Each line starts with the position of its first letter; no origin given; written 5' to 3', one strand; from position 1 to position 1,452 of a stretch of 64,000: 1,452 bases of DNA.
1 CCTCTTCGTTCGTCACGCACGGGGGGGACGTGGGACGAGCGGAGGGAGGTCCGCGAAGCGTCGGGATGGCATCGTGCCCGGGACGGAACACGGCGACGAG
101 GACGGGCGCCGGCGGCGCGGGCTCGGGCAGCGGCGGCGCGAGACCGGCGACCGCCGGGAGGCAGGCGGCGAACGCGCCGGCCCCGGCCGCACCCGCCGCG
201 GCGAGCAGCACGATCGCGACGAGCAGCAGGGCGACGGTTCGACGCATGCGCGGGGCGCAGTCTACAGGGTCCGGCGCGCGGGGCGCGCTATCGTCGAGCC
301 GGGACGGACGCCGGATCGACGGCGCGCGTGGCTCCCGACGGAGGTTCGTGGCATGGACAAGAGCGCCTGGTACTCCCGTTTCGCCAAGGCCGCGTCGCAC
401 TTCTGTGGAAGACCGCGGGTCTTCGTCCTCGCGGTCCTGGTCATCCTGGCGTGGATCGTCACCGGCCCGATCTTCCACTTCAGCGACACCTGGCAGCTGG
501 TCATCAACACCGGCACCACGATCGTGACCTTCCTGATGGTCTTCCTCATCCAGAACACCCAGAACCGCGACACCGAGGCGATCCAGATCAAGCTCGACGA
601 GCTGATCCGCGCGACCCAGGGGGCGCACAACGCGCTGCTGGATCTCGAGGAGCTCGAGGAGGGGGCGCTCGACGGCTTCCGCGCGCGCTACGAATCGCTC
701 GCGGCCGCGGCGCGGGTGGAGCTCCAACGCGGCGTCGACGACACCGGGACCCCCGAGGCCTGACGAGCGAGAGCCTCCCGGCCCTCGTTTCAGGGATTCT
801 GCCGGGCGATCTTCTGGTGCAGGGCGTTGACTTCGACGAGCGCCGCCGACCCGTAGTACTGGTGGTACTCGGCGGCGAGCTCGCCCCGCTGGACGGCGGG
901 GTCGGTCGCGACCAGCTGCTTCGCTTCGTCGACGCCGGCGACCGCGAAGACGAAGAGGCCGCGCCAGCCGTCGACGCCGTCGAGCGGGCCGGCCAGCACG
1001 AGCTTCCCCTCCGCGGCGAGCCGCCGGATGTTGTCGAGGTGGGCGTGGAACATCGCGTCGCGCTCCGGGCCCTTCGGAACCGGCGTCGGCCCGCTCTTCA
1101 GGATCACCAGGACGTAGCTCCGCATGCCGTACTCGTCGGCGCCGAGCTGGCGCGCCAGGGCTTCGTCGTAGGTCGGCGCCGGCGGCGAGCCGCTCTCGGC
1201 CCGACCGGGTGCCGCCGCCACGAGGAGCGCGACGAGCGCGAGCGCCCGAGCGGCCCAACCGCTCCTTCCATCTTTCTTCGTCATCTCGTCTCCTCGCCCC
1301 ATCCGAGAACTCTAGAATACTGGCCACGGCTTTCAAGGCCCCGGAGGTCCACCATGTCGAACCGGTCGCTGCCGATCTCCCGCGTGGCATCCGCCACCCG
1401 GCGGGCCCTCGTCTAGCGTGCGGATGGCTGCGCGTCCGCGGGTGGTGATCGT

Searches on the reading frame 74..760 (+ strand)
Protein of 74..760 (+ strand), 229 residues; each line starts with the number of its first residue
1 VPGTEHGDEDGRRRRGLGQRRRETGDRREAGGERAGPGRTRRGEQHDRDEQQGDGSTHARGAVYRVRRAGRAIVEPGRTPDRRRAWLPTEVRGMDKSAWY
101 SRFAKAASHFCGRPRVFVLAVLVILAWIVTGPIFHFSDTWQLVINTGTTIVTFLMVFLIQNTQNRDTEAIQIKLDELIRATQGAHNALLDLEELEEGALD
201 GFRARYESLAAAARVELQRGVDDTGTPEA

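Call 11: search_protein_families(library=pfam, proteins=[window:74-760:+], max_evalue=0.01)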
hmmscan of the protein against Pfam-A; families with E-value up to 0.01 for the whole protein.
window:74-760:+ (229 aa): 1 family
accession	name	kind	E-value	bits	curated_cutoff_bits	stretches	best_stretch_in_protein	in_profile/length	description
PF04120.17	Iron_permease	-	1.8e-51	173.7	25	1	101-216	2-117/128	Low affinity iron permease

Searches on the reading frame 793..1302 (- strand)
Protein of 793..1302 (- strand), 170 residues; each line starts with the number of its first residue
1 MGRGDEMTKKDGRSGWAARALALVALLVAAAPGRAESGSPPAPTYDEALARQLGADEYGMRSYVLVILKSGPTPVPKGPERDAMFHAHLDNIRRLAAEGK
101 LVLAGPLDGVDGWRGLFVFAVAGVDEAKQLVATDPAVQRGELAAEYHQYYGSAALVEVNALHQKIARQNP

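Call 11: search_protein_families(library=pfam, proteins=[window:793-1302:-], max_evalue=0.01)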
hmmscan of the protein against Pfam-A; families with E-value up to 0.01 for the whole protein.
window:793-1302:- (170 aa): 1 family
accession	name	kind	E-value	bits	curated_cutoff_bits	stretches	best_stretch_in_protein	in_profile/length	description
PF03795.20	YCII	-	2.3e-08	34.8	24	1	73-143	12-87/95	YCII-related domain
